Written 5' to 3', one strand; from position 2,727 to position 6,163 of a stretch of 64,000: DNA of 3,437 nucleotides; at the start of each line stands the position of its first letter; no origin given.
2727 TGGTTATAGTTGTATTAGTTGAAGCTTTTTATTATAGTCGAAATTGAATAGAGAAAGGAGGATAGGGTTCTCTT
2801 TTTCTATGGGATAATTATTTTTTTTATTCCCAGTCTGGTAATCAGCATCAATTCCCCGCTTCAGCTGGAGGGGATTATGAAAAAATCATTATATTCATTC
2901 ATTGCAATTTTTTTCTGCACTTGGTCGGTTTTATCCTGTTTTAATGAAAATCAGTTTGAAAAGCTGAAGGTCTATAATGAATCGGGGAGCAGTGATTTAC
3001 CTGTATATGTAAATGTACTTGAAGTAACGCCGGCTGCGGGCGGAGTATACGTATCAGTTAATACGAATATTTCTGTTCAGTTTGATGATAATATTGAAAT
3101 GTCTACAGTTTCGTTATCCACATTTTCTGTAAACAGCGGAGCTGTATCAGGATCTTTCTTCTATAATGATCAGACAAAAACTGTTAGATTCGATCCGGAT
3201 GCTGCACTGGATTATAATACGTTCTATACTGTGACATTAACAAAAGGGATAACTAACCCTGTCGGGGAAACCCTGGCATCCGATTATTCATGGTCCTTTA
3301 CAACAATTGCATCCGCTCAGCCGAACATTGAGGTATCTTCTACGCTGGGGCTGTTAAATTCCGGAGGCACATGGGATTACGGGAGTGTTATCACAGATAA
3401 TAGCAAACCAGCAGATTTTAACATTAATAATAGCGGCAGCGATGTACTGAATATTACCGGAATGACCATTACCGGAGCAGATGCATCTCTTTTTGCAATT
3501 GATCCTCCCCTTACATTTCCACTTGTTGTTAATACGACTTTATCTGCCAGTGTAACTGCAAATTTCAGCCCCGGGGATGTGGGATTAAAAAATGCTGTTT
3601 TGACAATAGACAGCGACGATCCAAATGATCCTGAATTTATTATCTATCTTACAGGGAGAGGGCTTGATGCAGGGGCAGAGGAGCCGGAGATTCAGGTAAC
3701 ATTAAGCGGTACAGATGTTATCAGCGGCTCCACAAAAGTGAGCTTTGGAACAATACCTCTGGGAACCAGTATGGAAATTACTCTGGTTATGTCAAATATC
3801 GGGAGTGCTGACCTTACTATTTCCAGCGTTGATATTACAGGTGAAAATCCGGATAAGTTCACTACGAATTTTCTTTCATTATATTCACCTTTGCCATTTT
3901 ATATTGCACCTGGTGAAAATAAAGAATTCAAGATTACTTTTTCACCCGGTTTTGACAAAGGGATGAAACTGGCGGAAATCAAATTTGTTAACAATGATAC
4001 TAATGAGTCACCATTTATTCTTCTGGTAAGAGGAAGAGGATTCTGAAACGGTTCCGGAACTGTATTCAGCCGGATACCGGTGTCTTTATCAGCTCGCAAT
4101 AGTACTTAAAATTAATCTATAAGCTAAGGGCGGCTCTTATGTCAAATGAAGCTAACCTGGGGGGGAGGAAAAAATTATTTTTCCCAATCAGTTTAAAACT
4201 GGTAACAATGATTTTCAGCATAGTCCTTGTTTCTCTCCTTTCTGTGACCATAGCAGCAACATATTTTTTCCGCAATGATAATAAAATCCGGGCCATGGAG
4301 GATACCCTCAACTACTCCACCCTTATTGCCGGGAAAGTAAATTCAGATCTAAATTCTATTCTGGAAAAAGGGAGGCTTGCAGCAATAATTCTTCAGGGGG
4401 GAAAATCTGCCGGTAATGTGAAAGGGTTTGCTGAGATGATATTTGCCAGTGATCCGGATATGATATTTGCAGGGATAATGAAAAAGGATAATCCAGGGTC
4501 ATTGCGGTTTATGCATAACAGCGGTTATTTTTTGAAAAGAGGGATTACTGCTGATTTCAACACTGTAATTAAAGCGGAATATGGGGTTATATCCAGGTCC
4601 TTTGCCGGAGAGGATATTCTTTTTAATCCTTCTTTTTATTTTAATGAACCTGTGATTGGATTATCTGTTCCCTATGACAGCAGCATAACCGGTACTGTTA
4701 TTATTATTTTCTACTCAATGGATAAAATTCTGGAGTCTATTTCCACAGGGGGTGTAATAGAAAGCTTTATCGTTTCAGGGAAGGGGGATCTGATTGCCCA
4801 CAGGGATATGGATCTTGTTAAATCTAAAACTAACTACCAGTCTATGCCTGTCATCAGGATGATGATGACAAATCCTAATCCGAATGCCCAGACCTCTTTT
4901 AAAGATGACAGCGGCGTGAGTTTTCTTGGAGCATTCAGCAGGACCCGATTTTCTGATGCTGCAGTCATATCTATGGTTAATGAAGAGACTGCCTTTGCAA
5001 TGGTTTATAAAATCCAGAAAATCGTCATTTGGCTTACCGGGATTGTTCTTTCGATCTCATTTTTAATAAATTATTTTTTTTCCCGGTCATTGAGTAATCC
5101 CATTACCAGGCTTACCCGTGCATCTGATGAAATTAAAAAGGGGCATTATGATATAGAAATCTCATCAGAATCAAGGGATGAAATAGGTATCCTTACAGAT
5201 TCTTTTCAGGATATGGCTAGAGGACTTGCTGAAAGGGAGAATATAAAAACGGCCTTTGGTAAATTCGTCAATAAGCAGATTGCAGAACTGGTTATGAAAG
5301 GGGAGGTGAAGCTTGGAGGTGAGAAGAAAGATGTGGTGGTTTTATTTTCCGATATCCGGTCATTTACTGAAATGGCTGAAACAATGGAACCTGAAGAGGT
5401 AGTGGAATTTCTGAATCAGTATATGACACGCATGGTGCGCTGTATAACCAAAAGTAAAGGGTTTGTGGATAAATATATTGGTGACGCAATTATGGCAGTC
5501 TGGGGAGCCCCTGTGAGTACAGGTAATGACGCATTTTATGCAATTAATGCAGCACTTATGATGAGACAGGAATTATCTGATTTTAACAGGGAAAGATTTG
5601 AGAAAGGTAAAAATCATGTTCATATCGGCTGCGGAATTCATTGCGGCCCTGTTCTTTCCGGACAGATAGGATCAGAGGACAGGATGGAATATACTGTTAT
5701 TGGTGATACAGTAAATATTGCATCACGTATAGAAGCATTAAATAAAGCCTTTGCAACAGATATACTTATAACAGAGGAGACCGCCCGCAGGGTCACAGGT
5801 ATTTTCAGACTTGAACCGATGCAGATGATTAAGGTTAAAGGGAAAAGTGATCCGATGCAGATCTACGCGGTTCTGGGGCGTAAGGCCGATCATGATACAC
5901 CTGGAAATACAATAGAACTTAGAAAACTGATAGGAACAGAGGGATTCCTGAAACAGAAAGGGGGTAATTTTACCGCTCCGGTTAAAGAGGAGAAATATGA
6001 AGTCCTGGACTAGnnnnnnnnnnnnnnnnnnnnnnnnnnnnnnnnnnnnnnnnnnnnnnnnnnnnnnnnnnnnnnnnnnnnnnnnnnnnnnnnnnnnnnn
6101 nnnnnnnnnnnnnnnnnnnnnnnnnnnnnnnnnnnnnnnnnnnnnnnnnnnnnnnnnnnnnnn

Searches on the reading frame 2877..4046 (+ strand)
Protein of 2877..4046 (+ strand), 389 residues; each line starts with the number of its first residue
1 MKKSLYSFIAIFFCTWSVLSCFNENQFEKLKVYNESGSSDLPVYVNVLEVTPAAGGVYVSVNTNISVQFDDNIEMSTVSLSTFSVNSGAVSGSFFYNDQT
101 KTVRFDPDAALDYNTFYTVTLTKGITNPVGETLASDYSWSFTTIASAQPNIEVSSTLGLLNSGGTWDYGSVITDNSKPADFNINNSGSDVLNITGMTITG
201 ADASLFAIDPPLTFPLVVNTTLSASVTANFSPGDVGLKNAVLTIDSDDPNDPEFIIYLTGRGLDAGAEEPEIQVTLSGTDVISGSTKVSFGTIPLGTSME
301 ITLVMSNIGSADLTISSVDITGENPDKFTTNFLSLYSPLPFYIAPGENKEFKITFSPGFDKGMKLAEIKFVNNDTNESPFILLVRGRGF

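Call 86: search_protein_families(library=pfam, proteins=[window:2877-4046:+], max_evalue=0.001)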
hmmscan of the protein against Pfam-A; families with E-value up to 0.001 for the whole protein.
window:2877-4046:+ (389 aa): 5 families
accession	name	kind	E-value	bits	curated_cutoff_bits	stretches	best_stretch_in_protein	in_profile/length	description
PF13205.12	Big_5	-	1.6e-19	71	23.6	1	46-143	6-105/105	Bacterial Ig-like domain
PF22073.2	Cep192_D4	-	1.8e-11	44.7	35.5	1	285-386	8-109/112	Cep192 domain 4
PF22544.2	HYDIN_VesB_CFA65-like_Ig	-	2e-11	44.5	25.5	1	285-382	7-95/100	HYDIN/CFA65/VesB-like, Ig-like domain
PF15780.11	ASH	-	4.7e-09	36.8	27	1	284-376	10-94/98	Abnormal spindle-like microcephaly-assoc'd, ASPM-SPD-2-Hydin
PF07610.17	DUF1573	-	5.2e-08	33.3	26.1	0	285-319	5-39/98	Protein of unknown function (DUF1573)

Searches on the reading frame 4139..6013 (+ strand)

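Call 86: search_protein_families(library=pfam, proteins=[window:4139-6013:+], max_evalue=0.001)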
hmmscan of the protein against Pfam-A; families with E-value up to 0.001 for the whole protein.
window:4139-6013:+ (624 aa): 3 families
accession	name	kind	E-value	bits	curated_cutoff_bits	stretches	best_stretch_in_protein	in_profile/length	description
PF00211.25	Guanylate_cyc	-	2.4e-30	105.9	21.9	1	396-578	6-181/183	Adenylate and Guanylate cyclase catalytic domain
PF00672.30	HAMP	-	2.8e-10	40.8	25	1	313-363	1-51/53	HAMP domain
PF06837.17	Fijivirus_P9-2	-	0.00077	19.6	27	0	17-96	81-161/178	Fijivirus P9-2 protein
